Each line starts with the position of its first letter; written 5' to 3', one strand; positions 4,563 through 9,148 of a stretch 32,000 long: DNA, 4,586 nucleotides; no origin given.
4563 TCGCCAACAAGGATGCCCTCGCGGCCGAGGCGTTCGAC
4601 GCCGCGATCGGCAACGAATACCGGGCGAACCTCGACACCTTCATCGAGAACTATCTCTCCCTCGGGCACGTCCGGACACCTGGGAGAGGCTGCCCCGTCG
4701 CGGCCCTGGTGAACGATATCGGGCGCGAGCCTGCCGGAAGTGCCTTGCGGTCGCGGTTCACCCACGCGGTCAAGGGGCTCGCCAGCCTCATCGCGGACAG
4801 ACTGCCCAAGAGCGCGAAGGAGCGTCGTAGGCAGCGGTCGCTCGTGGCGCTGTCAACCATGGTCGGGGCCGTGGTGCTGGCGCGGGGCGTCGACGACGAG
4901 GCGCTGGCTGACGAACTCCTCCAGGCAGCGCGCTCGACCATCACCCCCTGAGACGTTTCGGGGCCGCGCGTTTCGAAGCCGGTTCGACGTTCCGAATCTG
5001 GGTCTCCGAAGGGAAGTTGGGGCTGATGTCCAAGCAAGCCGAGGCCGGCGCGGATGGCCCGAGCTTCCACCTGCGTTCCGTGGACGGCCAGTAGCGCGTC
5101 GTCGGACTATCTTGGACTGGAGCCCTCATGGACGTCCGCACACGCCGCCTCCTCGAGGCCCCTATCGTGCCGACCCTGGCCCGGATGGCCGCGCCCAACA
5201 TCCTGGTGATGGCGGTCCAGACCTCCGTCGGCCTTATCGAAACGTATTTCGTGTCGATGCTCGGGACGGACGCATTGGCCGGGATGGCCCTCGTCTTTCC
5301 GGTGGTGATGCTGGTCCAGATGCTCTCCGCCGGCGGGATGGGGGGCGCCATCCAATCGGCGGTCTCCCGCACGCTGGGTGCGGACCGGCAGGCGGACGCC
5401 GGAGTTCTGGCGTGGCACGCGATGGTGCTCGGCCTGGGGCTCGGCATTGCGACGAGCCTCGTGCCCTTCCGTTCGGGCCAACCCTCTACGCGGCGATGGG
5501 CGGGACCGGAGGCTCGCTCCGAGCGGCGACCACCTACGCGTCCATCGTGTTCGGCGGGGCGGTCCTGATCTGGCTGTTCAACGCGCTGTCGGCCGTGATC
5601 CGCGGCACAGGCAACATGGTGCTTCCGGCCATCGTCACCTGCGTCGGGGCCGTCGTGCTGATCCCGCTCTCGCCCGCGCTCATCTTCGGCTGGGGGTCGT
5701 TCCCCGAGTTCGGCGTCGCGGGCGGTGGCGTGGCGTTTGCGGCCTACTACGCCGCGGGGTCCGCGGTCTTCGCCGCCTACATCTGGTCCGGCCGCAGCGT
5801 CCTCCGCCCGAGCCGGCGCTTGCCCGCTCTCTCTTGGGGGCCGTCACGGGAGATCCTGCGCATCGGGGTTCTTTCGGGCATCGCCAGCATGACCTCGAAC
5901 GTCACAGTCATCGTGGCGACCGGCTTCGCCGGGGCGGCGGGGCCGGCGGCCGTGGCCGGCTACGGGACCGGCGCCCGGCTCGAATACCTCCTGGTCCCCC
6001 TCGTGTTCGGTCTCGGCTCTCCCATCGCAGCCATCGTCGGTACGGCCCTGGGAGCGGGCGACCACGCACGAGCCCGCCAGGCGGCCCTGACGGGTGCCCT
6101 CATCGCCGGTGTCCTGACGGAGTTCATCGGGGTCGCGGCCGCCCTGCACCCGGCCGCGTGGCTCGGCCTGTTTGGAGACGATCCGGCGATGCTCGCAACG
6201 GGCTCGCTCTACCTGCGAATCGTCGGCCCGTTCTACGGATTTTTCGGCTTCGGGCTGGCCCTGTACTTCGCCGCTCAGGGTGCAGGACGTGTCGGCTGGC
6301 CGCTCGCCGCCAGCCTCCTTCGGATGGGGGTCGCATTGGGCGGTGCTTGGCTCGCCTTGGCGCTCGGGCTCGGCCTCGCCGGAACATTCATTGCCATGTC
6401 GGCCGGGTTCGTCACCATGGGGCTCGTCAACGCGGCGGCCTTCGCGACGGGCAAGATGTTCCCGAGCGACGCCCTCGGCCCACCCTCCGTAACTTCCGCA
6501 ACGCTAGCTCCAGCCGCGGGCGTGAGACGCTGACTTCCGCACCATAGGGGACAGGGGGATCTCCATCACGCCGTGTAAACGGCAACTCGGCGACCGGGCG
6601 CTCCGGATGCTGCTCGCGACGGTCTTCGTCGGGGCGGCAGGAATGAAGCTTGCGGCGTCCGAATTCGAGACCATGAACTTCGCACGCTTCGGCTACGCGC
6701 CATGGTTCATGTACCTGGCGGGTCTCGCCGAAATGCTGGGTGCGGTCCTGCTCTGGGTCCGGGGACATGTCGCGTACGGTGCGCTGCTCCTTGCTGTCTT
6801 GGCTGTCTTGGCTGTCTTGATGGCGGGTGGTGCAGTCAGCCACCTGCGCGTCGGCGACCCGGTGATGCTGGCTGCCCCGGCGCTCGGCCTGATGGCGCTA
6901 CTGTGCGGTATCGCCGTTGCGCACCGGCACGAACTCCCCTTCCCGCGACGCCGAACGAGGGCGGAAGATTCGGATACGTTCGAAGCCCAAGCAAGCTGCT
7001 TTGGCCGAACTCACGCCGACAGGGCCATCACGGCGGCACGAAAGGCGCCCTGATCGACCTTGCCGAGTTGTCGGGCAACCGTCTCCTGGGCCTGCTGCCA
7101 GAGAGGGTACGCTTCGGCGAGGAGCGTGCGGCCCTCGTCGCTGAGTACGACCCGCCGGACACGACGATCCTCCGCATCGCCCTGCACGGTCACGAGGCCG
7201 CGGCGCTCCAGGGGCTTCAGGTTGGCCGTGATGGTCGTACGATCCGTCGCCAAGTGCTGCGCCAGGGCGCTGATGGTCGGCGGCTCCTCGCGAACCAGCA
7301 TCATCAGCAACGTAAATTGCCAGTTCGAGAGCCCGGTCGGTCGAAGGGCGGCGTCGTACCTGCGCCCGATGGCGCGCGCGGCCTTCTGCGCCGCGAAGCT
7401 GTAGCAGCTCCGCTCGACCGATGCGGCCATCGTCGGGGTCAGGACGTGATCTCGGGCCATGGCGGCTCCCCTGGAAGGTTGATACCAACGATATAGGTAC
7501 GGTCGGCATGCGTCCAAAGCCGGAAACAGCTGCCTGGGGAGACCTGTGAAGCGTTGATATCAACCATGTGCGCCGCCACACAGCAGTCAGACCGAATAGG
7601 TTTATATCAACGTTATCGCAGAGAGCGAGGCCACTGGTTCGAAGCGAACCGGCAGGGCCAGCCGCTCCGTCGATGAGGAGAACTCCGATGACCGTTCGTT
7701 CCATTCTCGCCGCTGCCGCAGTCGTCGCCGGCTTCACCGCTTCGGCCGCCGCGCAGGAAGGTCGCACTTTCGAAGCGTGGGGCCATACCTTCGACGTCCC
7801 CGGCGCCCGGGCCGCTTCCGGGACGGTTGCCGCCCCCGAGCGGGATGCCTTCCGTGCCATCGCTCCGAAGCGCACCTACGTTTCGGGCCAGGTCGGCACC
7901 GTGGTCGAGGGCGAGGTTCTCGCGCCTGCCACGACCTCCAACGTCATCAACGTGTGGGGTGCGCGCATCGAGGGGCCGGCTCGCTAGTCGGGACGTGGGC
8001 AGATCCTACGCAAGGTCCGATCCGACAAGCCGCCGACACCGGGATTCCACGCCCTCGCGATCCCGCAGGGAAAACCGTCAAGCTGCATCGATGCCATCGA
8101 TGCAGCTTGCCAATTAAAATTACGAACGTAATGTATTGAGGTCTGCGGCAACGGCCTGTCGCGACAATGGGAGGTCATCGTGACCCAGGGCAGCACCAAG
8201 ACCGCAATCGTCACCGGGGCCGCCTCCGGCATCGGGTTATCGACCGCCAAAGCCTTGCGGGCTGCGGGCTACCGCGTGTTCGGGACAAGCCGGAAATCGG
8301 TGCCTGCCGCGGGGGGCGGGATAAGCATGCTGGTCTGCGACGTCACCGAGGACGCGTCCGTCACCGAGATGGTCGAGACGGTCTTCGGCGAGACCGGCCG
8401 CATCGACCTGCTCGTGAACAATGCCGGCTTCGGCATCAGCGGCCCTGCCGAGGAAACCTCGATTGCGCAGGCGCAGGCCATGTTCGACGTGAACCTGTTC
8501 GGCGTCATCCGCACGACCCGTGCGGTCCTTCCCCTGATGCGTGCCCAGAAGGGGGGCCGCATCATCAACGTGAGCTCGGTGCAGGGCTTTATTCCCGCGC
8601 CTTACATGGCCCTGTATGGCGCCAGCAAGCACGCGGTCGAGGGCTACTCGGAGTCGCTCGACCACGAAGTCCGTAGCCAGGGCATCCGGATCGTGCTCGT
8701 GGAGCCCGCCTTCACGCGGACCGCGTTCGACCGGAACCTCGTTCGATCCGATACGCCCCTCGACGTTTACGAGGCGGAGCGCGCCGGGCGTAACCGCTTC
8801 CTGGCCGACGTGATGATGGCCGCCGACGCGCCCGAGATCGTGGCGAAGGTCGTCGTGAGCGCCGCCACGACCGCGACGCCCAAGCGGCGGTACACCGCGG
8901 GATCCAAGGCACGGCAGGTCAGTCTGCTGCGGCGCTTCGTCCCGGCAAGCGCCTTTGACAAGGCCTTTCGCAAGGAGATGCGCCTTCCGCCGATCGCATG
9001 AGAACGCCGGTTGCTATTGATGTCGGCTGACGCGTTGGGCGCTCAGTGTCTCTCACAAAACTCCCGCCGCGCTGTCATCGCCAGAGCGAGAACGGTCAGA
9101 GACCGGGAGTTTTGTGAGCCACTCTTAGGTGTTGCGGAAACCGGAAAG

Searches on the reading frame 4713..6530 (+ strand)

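Call 23: search_protein_families(library=pfam, proteins=[window:4713-6530:+], max_evalue=0.001)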
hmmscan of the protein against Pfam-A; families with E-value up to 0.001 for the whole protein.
window:4713-6530:+ (606 aa): 1 family
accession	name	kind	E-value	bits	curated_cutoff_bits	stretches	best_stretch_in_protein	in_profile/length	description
PF01554.23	MatE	-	4.7e-22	78.8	24.9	2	390-543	4-157/161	MatE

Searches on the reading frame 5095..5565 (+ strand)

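Call 23: search_protein_families(library=pfam, proteins=[window:5095-5565:+], max_evalue=0.001)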
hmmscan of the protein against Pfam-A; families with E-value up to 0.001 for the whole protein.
window:5095-5565:+ (157 aa): 1 family
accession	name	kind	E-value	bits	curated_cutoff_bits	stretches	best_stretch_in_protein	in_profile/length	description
PF01554.23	MatE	-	2e-14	54.1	24.9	1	34-123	1-89/161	MatE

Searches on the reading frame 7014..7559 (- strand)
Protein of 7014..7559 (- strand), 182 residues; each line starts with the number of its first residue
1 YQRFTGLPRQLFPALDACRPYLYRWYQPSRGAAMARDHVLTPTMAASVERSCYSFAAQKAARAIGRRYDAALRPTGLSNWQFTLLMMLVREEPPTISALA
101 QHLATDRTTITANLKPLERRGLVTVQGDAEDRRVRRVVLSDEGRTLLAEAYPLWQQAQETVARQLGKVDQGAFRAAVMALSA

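Call 24: search_protein_families(library=pfam, proteins=[window:7014-7559:-], max_evalue=0.001)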
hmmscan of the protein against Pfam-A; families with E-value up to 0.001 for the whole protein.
window:7014-7559:- (182 aa): 8 families
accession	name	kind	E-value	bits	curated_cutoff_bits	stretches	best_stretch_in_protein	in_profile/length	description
PF12802.13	MarR_2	-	2.3e-11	44.1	27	1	76-133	2-60/61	MarR family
PF01047.28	MarR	-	1.5e-10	41.3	24.6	1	77-134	1-58/59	MarR family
PF13463.12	HTH_27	-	1.2e-07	32.3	22.2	1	83-143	7-68/68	Winged helix DNA-binding domain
PF12840.13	HTH_20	-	5.5e-06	26.7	27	1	88-126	13-51/51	Helix-turn-helix domain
PF25212.1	HVO_A0114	-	6.4e-06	26.3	27.6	1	77-133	20-76/84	HVO_A0114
PF01978.25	TrmB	-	8.5e-05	22.8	25.6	1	75-127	4-56/68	Sugar-specific transcriptional regulator TrmB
PF00392.27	GntR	-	0.00078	19.5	27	0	94-126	25-57/64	Bacterial regulatory proteins, gntR family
PF08279.18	HTH_11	-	0.00089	19.5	25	0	81-127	2-48/55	HTH domain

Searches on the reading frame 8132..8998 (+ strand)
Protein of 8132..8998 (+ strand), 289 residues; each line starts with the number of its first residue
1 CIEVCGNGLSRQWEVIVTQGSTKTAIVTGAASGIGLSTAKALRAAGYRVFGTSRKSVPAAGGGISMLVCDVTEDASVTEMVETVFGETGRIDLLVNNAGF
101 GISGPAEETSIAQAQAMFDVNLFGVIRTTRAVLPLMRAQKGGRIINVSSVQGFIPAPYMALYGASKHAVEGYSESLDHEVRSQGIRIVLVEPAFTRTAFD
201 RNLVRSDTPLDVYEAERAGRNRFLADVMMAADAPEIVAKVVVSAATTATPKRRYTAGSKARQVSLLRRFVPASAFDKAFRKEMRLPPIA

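Call 24: search_protein_families(library=pfam, proteins=[window:8132-8998:+], max_evalue=0.001)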
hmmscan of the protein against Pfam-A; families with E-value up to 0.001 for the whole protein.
window:8132-8998:+ (289 aa): 5 families
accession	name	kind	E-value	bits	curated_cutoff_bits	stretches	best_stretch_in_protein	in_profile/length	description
PF00106.31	adh_short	-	1.3e-52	178.6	26.6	1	23-204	1-191/195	short chain dehydrogenase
PF13561.12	adh_short_C2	-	1.4e-38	133.2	27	1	29-213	1-194/236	Enoyl-(Acyl carrier protein) reductase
PF08659.16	KR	-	2.2e-07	31.4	22.6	1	24-175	2-162/180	KR domain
PF01370.27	Epimerase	-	2.7e-07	30.7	20.9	1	26-180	2-160/240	NAD dependent epimerase/dehydratase family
PF08643.16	DUF1776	-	0.00098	19.1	25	0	94-188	97-192/294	Fungal family of unknown function (DUF1776)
